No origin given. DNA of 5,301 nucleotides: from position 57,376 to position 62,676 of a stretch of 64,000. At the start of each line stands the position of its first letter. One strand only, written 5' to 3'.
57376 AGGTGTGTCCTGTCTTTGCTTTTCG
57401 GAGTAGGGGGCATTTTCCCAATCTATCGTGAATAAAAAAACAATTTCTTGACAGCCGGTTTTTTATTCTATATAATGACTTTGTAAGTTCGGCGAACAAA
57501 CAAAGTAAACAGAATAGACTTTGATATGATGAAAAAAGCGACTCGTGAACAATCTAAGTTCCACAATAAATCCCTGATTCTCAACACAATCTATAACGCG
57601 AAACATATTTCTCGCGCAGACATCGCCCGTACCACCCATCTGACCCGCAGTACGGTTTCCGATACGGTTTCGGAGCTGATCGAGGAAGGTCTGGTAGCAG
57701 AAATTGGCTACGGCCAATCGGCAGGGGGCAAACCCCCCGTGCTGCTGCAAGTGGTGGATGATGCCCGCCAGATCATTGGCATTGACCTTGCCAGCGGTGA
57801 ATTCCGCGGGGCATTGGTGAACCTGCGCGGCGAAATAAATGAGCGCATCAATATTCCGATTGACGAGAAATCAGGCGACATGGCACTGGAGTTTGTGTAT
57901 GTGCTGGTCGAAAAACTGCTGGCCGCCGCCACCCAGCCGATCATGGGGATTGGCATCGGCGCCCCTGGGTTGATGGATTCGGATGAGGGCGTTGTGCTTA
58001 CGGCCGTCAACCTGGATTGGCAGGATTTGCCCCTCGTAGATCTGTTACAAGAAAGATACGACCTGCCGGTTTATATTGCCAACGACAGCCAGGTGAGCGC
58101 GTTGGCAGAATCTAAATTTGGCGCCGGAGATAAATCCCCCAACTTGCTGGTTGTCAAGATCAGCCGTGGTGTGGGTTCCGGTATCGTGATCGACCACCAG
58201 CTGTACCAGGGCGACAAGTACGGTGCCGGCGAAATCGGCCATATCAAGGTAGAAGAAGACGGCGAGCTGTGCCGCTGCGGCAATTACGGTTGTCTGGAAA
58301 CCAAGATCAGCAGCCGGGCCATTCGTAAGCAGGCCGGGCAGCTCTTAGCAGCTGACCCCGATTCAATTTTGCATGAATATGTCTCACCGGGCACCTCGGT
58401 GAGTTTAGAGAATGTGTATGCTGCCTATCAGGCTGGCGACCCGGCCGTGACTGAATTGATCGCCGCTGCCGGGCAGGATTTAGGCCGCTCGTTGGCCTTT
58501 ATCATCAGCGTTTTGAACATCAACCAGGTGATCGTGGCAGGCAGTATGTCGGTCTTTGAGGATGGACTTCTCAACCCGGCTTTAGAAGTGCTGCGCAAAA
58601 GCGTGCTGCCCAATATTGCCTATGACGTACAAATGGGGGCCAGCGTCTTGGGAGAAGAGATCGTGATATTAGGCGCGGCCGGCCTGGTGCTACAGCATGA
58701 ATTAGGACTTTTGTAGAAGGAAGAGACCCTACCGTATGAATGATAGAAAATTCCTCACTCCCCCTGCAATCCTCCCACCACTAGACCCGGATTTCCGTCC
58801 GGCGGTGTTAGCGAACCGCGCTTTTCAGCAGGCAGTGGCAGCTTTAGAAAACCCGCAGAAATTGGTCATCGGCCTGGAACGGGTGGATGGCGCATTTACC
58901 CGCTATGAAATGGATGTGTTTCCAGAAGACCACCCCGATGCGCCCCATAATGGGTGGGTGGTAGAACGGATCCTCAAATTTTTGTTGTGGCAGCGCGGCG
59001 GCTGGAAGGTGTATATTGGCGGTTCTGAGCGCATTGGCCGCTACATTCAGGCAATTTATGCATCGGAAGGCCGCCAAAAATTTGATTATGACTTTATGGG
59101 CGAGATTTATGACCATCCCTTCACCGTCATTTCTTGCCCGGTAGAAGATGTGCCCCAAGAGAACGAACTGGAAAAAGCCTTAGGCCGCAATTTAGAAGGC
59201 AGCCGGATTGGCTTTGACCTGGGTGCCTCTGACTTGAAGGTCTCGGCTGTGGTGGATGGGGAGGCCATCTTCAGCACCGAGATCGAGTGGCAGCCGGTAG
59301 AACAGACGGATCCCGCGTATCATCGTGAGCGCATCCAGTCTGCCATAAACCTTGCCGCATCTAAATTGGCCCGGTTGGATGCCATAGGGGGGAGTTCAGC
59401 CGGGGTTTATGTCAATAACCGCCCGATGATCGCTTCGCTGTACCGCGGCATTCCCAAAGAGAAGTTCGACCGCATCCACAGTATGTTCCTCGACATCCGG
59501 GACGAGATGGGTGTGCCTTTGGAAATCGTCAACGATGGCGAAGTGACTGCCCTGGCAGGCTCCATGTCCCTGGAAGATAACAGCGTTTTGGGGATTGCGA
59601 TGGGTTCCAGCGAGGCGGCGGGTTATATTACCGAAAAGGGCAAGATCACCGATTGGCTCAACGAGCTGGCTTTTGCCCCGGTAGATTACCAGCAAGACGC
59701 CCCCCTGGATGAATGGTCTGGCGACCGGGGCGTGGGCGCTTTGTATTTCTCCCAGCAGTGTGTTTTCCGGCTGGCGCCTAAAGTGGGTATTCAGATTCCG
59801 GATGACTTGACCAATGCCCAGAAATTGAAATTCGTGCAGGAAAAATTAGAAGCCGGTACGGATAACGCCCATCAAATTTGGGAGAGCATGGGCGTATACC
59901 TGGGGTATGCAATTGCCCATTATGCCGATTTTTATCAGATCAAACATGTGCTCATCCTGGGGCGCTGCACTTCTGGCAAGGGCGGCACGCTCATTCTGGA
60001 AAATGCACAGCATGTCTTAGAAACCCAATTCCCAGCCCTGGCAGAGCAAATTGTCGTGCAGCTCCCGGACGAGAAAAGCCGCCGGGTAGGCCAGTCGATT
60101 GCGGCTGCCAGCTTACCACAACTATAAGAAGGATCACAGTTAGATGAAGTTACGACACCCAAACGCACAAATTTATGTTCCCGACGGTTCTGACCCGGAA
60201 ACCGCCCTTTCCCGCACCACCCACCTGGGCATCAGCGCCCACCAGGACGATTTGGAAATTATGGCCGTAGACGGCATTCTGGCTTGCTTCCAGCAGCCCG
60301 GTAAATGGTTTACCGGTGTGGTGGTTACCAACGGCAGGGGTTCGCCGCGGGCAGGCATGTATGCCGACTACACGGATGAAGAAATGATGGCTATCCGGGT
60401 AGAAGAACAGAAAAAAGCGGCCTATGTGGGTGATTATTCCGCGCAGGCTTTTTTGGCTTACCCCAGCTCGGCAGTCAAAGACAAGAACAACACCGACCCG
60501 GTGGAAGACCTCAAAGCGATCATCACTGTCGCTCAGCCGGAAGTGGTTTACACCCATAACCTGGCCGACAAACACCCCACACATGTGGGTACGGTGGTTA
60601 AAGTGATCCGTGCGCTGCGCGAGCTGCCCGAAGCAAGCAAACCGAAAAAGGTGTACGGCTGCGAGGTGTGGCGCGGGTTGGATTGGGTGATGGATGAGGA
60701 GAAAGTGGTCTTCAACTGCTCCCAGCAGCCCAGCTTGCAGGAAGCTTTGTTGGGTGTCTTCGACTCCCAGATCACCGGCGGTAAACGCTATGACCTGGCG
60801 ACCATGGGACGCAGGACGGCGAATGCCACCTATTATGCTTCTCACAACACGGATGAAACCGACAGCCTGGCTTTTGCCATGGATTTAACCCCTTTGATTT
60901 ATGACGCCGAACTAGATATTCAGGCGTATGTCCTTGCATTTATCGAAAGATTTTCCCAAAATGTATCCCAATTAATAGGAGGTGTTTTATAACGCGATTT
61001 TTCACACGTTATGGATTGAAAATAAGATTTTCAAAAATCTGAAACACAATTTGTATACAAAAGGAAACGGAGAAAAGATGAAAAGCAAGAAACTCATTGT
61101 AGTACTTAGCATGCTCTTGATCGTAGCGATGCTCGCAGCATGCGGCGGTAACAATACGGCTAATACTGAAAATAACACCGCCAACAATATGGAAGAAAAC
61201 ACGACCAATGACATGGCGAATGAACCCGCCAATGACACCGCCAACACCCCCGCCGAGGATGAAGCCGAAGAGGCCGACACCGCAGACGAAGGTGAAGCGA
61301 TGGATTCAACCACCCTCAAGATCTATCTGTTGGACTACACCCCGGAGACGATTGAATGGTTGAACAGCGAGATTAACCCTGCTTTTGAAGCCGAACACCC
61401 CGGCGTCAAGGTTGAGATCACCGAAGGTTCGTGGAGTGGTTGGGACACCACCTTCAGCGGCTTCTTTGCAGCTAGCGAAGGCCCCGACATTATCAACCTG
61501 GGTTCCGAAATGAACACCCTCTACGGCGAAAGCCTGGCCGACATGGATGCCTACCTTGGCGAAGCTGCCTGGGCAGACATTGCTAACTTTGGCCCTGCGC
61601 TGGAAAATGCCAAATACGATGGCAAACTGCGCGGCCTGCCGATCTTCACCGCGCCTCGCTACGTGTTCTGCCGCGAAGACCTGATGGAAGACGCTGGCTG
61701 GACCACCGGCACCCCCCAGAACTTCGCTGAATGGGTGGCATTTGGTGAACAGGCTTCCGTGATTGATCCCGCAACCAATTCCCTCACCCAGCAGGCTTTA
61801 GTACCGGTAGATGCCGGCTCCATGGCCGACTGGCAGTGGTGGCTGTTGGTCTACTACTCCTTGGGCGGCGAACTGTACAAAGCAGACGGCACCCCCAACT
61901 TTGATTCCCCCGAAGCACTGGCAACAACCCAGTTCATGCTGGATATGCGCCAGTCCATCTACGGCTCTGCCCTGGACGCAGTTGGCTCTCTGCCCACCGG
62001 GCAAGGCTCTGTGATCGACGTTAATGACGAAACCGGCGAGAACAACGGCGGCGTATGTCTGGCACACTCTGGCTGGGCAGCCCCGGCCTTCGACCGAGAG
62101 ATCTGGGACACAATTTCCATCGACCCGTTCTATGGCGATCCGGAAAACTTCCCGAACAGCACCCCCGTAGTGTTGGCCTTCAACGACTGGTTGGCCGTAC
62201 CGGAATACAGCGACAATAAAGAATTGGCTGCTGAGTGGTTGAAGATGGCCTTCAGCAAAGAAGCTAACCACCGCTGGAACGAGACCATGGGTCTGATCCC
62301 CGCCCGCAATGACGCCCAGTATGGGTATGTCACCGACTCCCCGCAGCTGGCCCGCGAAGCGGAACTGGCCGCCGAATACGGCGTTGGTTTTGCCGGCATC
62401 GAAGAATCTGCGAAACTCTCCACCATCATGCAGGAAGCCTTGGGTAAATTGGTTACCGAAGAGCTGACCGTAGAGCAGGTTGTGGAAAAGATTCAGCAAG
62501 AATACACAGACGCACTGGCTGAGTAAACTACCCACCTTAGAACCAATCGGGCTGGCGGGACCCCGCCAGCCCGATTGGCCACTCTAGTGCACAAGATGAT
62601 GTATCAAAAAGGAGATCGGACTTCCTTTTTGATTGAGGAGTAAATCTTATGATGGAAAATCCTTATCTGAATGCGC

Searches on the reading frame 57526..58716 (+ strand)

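Call 54: search_protein_families(library=pfam, proteins=[window:57526-58716:+], max_evalue=0.00001)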
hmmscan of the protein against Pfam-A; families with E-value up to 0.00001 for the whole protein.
window:57526-58716:+ (396 aa): 3 families
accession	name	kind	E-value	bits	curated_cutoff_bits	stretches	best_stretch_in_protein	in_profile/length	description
PF00480.26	ROK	-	8e-55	186.9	22.9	1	84-390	2-293/294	ROK family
PF12802.13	MarR_2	-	2e-07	31.5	27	1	17-58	9-51/61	MarR family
PF13412.12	HTH_24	-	7.1e-07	29.2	21.9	1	17-57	7-47/48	Winged helix-turn-helix DNA-binding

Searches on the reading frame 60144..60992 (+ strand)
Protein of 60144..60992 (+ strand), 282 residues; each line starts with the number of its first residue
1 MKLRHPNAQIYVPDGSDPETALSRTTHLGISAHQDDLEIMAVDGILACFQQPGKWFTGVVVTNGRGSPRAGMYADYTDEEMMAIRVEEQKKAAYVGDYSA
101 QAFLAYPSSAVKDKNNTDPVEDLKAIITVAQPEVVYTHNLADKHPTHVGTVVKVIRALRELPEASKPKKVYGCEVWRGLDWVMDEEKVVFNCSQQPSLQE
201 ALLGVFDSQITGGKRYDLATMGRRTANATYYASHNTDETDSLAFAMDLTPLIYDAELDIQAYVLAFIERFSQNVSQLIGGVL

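Call 54: search_protein_families(library=pfam, proteins=[window:60144-60992:+], max_evalue=0.00001)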
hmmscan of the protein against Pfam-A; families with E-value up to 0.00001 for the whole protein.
window:60144-60992:+ (282 aa): 1 family
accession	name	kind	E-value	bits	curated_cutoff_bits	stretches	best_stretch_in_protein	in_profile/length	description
PF02585.22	PIG-L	-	2.7e-16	60.7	28.2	1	30-153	3-124/129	GlcNAc-PI de-N-acetylase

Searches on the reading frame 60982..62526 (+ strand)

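Call 54: search_protein_families(library=pfam, proteins=[window:60982-62526:+], max_evalue=0.00001)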
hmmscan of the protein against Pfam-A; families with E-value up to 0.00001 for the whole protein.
window:60982-62526:+ (514 aa): 2 families
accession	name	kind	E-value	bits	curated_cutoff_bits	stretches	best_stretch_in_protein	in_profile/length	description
PF01547.30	SBP_bac_1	-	2.4e-22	80.8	26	1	121-429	2-306/307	Bacterial extracellular solute-binding protein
PF13416.11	SBP_bac_8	-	2.9e-14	54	27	1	134-457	5-272/279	Bacterial extracellular solute-binding protein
